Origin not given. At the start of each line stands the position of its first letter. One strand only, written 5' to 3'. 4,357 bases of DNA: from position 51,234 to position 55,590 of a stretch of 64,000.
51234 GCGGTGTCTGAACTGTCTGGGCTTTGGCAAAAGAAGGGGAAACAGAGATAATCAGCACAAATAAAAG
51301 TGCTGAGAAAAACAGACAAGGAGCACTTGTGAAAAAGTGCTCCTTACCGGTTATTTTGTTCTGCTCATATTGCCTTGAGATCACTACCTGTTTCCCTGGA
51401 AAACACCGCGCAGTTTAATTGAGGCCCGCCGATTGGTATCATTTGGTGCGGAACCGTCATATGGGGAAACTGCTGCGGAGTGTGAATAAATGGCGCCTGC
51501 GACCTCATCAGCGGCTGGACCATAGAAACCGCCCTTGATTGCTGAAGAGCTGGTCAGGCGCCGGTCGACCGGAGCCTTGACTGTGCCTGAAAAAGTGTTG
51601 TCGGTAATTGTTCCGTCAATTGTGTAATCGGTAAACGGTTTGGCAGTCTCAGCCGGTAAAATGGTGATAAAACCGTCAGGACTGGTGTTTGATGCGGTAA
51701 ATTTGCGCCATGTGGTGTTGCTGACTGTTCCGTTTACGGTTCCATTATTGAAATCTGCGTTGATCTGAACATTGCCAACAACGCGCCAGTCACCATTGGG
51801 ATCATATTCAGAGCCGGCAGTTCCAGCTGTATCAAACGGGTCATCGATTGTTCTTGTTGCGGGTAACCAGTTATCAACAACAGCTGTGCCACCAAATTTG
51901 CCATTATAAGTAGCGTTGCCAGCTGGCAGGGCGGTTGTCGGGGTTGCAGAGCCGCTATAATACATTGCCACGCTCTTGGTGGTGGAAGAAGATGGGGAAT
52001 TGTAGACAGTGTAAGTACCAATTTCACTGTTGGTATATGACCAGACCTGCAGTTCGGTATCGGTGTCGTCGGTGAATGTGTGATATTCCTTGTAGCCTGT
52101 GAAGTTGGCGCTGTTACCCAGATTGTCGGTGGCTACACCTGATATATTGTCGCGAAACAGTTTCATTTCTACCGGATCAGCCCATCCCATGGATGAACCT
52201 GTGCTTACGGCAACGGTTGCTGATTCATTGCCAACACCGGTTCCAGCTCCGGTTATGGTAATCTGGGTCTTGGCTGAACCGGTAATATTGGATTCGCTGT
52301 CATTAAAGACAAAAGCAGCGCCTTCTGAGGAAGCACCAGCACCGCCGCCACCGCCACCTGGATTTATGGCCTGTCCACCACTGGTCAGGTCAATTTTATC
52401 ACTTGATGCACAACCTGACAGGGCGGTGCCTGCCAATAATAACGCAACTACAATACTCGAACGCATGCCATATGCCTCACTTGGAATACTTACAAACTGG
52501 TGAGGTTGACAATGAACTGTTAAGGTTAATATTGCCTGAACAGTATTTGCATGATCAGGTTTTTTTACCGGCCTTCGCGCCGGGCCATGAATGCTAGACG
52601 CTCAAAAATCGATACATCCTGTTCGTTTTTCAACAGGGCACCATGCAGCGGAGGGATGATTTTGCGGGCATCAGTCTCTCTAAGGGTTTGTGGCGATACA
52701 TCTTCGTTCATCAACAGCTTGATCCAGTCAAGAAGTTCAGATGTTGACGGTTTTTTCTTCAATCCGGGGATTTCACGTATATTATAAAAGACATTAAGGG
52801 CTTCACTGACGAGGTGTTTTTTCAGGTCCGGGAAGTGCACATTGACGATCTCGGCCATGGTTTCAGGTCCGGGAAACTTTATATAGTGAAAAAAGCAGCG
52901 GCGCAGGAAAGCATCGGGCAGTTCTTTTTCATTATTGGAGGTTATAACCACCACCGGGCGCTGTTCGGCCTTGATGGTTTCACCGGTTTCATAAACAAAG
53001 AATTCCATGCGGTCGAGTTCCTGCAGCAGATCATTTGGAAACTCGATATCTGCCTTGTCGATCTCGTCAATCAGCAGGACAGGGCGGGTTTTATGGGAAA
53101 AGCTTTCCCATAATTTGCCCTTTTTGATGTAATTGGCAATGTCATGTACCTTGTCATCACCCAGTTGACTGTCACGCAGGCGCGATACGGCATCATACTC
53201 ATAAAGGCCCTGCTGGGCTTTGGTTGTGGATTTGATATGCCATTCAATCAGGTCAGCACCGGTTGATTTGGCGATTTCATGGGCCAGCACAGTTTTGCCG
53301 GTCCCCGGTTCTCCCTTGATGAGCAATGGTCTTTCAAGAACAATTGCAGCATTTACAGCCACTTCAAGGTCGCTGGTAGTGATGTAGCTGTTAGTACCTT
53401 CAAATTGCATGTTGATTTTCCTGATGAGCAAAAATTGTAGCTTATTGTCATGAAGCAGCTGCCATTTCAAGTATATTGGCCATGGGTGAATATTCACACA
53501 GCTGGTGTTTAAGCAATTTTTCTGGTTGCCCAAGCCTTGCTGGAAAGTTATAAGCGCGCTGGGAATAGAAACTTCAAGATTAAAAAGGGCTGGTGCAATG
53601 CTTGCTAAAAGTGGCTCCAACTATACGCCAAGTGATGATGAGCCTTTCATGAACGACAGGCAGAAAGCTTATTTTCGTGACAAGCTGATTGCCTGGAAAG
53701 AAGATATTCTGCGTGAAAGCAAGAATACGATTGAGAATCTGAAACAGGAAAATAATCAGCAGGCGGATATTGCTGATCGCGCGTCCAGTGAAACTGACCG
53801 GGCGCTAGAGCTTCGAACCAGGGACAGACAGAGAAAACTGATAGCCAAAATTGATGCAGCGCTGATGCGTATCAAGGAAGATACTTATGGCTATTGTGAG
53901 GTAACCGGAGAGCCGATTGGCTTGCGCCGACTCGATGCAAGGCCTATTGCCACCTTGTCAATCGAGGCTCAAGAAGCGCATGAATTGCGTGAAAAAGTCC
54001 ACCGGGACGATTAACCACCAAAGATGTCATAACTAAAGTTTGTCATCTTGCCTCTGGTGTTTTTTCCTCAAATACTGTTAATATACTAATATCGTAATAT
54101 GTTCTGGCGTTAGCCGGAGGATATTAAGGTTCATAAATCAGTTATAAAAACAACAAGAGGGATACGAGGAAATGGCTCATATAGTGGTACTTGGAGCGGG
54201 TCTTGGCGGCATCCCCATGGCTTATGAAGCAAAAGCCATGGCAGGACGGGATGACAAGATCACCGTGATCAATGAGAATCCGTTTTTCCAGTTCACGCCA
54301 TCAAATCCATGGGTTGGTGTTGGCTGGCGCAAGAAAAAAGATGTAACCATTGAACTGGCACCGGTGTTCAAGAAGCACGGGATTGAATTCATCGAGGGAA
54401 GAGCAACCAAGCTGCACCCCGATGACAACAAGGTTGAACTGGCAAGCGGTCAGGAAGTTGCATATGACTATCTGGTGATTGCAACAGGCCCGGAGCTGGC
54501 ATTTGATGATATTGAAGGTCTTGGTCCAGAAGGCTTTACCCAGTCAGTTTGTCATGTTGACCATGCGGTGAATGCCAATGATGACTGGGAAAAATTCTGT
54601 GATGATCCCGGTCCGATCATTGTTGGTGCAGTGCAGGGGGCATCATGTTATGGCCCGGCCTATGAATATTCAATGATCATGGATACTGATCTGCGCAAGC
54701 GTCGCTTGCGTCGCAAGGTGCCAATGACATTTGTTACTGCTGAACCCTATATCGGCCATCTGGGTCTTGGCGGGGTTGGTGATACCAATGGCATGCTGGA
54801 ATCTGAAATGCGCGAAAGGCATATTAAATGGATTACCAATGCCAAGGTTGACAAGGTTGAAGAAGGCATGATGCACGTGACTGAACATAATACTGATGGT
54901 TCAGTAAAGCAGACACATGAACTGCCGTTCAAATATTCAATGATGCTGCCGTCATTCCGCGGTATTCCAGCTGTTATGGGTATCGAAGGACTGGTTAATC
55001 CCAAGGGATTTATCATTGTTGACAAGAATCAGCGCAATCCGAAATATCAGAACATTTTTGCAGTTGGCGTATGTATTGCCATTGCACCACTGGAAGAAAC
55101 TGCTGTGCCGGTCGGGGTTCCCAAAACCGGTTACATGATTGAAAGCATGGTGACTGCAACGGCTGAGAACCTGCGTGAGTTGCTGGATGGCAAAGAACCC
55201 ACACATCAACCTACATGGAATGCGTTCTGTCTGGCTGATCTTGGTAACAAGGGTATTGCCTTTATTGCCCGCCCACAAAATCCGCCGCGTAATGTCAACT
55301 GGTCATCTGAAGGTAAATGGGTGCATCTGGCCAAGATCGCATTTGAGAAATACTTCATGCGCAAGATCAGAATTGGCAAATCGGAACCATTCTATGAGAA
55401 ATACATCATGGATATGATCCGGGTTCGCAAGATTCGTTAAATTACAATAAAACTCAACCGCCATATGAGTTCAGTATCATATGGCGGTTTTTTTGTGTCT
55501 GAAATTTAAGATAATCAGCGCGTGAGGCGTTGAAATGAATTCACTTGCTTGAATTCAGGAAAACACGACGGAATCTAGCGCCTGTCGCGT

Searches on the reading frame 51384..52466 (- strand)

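Call 14: search_protein_families(library=pfam, proteins=[window:51384-52466:-], max_evalue=0.001)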
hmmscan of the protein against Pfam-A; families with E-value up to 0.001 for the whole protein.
window:51384-52466:- (360 aa): 1 family
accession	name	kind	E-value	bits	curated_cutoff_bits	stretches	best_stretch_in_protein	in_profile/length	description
PF01298.24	TbpB_B_D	-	2.7e-15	57.4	26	1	182-343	4-110/126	C-lobe and N-lobe beta barrels of Tf-binding protein B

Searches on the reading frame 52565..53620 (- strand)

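Call 14: search_protein_families(library=pfam, proteins=[window:52565-53620:-], max_evalue=0.001)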
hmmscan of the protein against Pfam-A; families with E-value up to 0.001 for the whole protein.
window:52565-53620:- (351 aa): 7 families
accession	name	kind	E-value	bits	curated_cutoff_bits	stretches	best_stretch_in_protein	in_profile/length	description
PF00004.35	AAA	-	4.6e-13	50.2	21.2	1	99-247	1-127/131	ATPase family associated with various cellular activities (AAA)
PF07728.20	AAA_5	-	1e-10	42.2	22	1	98-241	1-138/139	AAA domain (dynein-related subfamily)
PF07724.20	AAA_2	-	1.8e-08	35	27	1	100-235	7-130/166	AAA domain (Cdc48 subfamily)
PF13401.12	AAA_22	-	2.1e-06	28.5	27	1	97-204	6-106/130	AAA domain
PF00158.32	Sigma54_activat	-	4.4e-06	26.9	20.2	0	89-119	15-45/168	Sigma-54 interaction domain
PF13245.12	AAA_19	-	0.00011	22.8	25.1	1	92-205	7-117/134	AAA domain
PF13191.12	AAA_16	-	0.0002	22.3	32.6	0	97-191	25-145/167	AAA ATPase domain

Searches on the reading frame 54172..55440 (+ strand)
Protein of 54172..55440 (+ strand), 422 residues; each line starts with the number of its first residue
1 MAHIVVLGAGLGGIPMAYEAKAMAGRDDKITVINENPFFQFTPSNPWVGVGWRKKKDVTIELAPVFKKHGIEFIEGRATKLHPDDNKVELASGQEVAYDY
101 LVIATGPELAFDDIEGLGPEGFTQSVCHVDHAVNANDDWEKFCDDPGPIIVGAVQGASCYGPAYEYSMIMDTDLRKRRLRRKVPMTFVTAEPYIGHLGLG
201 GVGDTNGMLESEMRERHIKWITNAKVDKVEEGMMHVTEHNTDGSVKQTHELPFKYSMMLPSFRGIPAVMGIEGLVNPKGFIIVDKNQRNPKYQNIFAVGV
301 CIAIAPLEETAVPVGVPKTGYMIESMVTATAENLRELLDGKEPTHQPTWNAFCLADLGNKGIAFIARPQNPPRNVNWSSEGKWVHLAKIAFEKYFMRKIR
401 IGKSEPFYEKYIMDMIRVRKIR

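Call 14: search_protein_families(library=pfam, proteins=[window:54172-55440:+], max_evalue=0.001)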
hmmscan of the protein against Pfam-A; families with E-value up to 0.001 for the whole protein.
window:54172-55440:+ (422 aa): 3 families
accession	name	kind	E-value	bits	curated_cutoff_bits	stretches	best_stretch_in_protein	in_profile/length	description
PF07992.20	Pyr_redox_2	-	1.2e-17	64.8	26.1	1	3-306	2-278/291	Pyridine nucleotide-disulphide oxidoreductase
PF01266.30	DAO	-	1e-05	25.7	27.9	0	57-110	150-207/353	FAD dependent oxidoreductase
PF00070.33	Pyr_redox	-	0.00077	20.4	22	0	207-232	44-69/82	Pyridine nucleotide-disulphide oxidoreductase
